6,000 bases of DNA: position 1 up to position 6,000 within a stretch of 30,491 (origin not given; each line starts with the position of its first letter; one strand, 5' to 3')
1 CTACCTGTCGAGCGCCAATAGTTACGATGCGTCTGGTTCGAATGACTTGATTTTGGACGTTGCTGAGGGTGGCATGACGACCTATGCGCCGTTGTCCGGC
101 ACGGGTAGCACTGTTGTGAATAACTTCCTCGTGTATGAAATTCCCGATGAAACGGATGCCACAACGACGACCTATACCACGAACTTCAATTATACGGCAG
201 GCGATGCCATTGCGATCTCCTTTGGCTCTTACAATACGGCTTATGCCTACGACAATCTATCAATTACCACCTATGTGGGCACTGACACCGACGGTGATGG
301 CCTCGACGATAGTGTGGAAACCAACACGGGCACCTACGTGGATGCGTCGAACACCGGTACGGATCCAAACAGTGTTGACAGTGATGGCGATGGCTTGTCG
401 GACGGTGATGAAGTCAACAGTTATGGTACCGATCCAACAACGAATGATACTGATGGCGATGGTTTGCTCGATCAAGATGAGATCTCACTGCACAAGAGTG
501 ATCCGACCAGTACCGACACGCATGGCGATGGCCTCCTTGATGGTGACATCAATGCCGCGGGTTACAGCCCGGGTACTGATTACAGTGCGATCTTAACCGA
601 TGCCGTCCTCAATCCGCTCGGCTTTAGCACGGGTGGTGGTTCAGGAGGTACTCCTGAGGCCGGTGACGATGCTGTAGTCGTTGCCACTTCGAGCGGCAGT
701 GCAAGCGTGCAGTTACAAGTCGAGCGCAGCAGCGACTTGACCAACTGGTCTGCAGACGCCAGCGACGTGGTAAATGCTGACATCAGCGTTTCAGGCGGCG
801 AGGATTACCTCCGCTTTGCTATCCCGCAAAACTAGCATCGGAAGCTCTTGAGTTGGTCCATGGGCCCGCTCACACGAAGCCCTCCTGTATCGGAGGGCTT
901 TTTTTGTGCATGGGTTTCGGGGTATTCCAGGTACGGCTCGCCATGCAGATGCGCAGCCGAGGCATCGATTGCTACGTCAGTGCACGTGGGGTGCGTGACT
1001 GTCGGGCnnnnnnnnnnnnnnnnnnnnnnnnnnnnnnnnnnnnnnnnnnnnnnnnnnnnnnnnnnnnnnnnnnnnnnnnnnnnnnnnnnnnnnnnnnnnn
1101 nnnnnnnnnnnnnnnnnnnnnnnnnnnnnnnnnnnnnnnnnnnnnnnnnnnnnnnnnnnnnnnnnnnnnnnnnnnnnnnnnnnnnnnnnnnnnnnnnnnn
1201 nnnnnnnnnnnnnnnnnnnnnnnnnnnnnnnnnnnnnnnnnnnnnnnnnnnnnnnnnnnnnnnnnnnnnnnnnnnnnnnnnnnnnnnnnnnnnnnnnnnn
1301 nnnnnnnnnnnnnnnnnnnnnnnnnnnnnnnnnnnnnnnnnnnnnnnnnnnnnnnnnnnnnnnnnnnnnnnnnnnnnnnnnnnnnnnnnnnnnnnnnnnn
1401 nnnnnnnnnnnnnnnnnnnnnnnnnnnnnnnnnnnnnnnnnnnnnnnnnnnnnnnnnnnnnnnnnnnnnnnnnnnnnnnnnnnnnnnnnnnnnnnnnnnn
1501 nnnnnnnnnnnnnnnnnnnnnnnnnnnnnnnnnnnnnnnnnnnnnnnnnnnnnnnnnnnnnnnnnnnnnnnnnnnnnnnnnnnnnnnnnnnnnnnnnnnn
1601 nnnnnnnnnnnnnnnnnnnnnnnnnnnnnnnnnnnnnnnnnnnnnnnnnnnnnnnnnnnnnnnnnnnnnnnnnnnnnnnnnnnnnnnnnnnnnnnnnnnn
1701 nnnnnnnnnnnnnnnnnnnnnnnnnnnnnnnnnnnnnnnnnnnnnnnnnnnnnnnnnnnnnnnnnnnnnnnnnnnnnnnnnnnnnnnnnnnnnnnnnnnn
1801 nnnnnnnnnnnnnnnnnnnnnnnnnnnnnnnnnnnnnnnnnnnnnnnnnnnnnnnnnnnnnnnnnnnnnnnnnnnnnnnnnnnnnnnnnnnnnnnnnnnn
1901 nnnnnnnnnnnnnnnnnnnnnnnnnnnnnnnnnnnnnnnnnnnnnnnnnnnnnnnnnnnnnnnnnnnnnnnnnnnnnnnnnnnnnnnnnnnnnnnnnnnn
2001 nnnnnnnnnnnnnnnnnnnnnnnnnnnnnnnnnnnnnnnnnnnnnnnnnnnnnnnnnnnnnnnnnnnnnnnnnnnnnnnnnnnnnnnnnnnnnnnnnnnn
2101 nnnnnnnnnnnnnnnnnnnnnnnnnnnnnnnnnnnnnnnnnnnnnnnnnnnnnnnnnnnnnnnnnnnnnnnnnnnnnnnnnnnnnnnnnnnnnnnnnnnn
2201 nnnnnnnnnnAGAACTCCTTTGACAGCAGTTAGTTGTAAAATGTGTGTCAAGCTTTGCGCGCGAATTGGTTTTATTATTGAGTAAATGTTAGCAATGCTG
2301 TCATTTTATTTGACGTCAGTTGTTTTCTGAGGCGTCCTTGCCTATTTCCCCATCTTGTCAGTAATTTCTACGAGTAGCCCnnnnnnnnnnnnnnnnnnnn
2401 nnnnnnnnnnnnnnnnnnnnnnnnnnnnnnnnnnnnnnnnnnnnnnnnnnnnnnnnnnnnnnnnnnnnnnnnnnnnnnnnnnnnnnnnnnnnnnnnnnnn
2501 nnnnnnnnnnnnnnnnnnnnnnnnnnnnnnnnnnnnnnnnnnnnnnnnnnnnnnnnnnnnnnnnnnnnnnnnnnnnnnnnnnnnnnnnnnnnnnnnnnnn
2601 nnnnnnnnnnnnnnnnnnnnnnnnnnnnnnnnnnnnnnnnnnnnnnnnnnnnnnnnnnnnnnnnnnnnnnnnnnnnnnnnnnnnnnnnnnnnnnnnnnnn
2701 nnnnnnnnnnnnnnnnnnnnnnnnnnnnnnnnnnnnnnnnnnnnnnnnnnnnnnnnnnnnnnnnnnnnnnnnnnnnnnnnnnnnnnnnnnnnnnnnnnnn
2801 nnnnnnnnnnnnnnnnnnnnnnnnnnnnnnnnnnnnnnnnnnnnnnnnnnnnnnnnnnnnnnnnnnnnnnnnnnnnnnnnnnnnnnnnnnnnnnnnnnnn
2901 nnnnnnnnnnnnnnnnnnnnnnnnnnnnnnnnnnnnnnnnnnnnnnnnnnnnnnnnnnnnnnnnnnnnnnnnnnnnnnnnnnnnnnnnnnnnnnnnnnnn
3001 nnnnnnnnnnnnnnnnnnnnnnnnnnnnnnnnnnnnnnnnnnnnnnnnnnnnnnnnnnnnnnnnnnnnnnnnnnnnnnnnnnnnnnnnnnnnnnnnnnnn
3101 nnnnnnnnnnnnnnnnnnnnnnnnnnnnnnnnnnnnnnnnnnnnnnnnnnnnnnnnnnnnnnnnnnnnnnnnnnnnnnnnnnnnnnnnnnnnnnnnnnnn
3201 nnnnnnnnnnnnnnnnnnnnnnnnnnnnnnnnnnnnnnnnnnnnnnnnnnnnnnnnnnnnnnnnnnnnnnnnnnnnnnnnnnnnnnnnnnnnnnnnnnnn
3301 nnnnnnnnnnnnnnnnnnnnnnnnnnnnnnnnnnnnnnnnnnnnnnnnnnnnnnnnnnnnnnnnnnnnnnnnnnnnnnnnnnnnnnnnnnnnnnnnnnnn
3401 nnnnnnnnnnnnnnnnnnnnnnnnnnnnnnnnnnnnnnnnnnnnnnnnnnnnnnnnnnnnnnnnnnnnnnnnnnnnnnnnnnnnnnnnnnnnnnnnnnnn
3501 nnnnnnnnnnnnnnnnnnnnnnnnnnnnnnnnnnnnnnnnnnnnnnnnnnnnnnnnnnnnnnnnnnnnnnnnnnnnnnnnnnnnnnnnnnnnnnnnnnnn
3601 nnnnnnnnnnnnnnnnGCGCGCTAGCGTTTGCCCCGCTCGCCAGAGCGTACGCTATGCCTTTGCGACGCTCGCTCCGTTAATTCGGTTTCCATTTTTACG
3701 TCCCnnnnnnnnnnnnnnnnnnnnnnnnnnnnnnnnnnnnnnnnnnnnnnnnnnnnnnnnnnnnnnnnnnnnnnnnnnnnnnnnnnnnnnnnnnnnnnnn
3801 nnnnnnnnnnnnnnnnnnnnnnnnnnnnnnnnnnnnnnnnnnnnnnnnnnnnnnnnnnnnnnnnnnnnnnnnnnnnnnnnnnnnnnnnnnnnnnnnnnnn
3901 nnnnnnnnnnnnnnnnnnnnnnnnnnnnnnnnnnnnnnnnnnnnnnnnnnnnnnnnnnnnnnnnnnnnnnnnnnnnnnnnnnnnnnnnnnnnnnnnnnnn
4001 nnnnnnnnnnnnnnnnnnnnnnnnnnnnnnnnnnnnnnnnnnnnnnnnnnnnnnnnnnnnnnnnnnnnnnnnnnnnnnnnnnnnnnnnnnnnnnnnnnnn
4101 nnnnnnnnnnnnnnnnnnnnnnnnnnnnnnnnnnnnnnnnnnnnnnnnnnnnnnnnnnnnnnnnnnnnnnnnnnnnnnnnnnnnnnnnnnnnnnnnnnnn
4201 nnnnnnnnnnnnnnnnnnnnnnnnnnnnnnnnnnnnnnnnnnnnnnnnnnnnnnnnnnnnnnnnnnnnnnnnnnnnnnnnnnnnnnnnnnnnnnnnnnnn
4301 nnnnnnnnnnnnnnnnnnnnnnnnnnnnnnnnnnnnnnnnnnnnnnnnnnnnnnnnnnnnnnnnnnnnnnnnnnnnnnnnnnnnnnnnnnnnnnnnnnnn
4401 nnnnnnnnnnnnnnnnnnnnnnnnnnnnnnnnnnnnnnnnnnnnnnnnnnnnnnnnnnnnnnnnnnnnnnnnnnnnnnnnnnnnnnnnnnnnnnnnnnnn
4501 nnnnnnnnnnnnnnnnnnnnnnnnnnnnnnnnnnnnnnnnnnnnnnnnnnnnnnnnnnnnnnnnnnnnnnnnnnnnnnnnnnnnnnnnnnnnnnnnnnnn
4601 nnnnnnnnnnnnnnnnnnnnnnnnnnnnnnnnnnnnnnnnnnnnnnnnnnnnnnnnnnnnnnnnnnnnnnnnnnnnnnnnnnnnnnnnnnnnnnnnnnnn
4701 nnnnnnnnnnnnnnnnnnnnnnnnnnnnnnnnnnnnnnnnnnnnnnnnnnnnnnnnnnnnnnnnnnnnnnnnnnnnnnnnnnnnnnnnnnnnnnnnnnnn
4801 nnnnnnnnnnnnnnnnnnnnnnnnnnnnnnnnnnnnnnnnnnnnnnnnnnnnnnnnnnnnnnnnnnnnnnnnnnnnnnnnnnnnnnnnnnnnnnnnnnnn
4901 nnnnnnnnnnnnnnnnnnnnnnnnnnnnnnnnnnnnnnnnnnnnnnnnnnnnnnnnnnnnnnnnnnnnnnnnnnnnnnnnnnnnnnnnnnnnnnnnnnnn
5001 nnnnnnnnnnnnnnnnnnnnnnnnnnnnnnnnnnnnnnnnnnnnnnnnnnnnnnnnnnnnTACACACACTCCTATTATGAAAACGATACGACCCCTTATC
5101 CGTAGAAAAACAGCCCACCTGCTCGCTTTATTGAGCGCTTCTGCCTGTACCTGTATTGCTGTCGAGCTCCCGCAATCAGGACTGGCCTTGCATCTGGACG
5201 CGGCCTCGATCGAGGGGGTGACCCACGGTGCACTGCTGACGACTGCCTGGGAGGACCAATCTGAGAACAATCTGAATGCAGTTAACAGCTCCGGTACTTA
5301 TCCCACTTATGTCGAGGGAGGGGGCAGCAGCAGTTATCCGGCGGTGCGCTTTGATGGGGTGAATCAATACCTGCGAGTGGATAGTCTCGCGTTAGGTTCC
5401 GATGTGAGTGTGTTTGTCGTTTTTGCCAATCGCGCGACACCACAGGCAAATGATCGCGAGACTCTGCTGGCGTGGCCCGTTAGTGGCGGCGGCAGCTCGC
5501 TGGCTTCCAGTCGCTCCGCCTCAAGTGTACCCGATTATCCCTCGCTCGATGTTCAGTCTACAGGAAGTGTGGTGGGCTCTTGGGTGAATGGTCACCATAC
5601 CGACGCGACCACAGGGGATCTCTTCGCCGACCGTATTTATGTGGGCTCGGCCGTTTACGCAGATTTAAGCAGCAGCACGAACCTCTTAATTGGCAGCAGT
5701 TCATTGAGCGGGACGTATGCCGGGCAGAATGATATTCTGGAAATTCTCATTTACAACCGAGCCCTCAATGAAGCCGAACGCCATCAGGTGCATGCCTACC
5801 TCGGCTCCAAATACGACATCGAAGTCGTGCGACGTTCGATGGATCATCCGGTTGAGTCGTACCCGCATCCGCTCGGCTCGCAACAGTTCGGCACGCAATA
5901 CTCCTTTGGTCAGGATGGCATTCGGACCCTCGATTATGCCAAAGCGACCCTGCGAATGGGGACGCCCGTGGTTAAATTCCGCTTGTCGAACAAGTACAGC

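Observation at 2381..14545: Expanded, unassigned TIM-barrel glycoside-hydrolase-like family at the core of the locus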

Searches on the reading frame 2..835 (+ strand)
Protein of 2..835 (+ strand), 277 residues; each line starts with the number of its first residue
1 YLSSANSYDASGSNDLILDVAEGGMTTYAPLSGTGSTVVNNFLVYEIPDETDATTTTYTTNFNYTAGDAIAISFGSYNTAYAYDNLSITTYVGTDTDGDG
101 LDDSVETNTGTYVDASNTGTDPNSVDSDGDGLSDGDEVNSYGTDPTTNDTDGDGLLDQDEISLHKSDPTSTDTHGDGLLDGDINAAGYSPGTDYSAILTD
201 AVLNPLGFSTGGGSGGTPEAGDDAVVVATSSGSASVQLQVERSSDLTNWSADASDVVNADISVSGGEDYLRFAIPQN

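Call 8: search_protein_families(library=pfam, proteins=[window:2-835:+], max_evalue=1)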
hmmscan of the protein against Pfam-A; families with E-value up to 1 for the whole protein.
window:2-835:+ (277 aa): 2 families
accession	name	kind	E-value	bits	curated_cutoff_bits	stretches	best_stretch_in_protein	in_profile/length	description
PF18884.5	TSP3_bac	-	2e-11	43.9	25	3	126-146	1-20/22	Bacterial TSP3 repeat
PF03495.19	Binary_toxB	-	0.16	12.6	25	2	126-178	2-54/78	Clostridial binary toxin B/anthrax toxin PA Ca-binding domain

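Call 9: search_protein_families(library=ncbifam, proteins=[window:2-835:+], max_evalue=1)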
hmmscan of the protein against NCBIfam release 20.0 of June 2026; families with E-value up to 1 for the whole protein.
window:2-835:+ (277 aa): 1 family
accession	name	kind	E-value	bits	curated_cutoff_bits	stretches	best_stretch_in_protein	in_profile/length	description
NF033765.2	gliding_CglD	equivalog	3.1e-14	51.8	400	1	83-184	135-243/1124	adventurous gliding motility lipoprotein CglD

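Call 63: find_related_loci(query=window:2-835:+, collection=metagenome_contigs, flank=10000)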
Query window:2-835:+ (277 aa) in metagenome_contigs; peptide patterns used: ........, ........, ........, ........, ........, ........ (x = any residue, [..] = any of these).
600 stretches matched a pattern (row limit reached: there are more); 304 encode a relative of the query (tblastn E <= 1e-3); the best 80 are kept; 79 distinct loci.
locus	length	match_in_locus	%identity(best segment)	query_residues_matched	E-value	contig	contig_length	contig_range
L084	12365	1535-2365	90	1-277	3e-113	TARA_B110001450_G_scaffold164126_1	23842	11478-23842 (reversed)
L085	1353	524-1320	90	1-277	1e-96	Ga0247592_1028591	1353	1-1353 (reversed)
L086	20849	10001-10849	57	57-181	3e-21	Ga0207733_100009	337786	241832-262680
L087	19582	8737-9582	54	93-190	9e-20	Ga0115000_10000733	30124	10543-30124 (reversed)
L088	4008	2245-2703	54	94-190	4e-19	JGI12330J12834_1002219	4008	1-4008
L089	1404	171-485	54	95-182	6e-19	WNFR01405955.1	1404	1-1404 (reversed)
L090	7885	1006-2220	69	84-190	4e-18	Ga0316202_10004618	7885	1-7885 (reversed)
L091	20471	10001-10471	45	71-182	5e-18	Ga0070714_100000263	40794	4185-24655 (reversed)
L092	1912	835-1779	55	83-182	7e-18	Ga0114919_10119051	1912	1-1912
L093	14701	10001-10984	47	85-190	1e-17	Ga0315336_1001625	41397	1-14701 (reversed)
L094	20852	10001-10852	48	51-190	2e-17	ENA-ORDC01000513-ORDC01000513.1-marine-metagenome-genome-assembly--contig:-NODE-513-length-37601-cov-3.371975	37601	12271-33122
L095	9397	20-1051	50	89-197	3e-17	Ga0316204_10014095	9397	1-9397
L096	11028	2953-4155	47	58-190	1e-16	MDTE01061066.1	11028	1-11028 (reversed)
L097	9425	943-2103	54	51-190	1e-16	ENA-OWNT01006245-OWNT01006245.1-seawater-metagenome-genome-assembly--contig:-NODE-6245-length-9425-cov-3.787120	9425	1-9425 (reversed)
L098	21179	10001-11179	52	85-190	1e-16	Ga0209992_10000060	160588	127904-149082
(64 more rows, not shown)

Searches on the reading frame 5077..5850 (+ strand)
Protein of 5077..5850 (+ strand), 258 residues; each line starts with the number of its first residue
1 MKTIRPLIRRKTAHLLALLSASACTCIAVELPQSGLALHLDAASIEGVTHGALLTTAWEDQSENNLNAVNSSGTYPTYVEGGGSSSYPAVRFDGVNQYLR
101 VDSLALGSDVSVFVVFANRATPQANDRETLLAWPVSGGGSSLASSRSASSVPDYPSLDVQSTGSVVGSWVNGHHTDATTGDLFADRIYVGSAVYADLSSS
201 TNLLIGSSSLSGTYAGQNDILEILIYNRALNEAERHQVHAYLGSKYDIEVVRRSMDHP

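Call 56: search_protein_families(library=pfam, proteins=[window:5077-5850:+], max_evalue=0.1)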
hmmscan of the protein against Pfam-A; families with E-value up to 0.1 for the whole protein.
window:5077-5850:+ (258 aa): 0 families

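Call 72: find_homologous_proteins(query=window:5164-5850:+, max_evalue=0.00001)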
Query window:5164-5850:+ (229 aa): 2 proteins with E <= 0.00001 among 876 candidates.
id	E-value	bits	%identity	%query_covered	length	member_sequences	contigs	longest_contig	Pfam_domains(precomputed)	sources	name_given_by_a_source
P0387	1.1e-50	191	47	100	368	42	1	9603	-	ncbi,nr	ncbi:MAG: hypothetical protein HOO08_01000 [Opitutae bacterium]|nr:hypothetical protein [Opitutae ba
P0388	2.4e-6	46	69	14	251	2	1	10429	-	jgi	jgi:hypothetical protein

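Call 78: predict_structure(alignment_id=A5)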
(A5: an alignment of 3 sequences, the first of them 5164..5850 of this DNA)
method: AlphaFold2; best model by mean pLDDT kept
length: 229 residues; sequences in the alignment: 3
mean_pLDDT: 49.4   pTM: 0.59
mean pLDDT of the five models: 49.4, 37.9, 37.0, 35.7, 34.4
residues with pLDDT >= 90: 0; 70-90: 27; 50-70: 96; < 50: 106
segments of 3 or more residues with pLDDT < 50: 53-56, 65-68, 76-78, 90-156, 176-189, 221-229
pLDDT, mean of each block of 10 residues (from residue 1): 65 61 59 52 56 52 49 51 64 33 27 24 34 37 38 46 55 45 40 72 73 70 31
secondary structure, 60 per line:
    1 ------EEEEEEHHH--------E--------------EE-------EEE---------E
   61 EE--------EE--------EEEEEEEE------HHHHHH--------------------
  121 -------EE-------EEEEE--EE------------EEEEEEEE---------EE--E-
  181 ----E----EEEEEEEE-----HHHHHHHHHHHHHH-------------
elements in order: E7-12 E48-50 E60-62 E81-88 H95-100 E137-141 E158-165 E190-197 H203-216

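Call 80: fold_search(model_id=the predicted structure, library=pdb)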
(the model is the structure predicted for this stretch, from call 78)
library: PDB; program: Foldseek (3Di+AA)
matches with E <= 10: 290; with E <= 0.001: 0
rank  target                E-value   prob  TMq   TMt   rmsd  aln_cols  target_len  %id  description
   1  7ce2_A                1.4e-02  0.54  0.29  0.17  14.6       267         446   13  The Crystal structure of TeNT Hc complexed with neutralizing antibody (released 2021-04-07)
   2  9vyh_p                1.7e-02  0.93  0.42  0.37  11.8       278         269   16  Cyanopodophage Pan3 tailspike (released 2025-11-26)
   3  5n0c_B                2.2e-02  0.41  0.27  0.07  13.5       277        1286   11  Crystal structure of the tetanus neurotoxin in complex with GM1a (released 2017-06-21)
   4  1af9                  2.7e-02  0.38  0.28  0.16  15.0       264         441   12  TETANUS NEUROTOXIN C FRAGMENT (released 1998-04-29)
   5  7oa7                  3.1e-02  0.69  0.34  0.24  14.4       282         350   13  PilC minor pilin of Streptococcus sanguinis 2908 type IV pili (released 2022-05-04)
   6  5n0b_A                3.2e-02  0.35  0.27  0.07  13.6       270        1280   11  Crystal structure of the tetanus neurotoxin in complex with GD1a (released 2017-06-21)
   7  7oh0_A                3.6e-02  0.35  0.28  0.17  13.8       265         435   13  Tetanus neurotoxin HC domain in complex with TT104-Fab1 (released 2021-10-27)
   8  1diw                  3.8e-02  0.47  0.30  0.18  14.7       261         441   12  THE HC FRAGMENT OF TETANUS TOXIN COMPLEXED WITH GALACTOSE (released 2000-03-24)
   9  8byp_X                4.5e-02  0.57  0.33  0.08  11.6       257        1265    9  Botulinum neurotoxin serotype X in complex with NTNH/X (released 2023-02-08)
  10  9fyq_C                5.1e-02  0.33  0.27  0.17  13.9       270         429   11  Cryo-EM structure of native SV2A in complex with TeNT-Hc, gangliosides and Pro-Macrobody 5 (released 2025-05-21)
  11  5n0c_A                5.4e-02  0.18  0.21  0.06  14.2       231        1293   10  Crystal structure of the tetanus neurotoxin in complex with GM1a (released 2017-06-21)
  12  1fv2_A                6.0e-02  0.28  0.27  0.16  13.9       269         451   11  The Hc fragment of tetanus toxin complexed with an analogue of its ganglioside receptor GT1B (released 2001-09-05)
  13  7oa8                  6.4e-02  0.66  0.37  0.24  13.0       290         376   12  PilC minor pilin of Streptococcus sanguinis SK36 type IV pili (released 2022-05-04)
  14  3hmy_A                7.1e-02  0.30  0.29  0.18  13.2       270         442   11  Crystal structure of HCR/T complexed with GT2 (released 2009-07-14)
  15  1a8d                  9.4e-02  0.30  0.29  0.17  15.0       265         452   13  TETANUS TOXIN C FRAGMENT (released 1998-10-14)
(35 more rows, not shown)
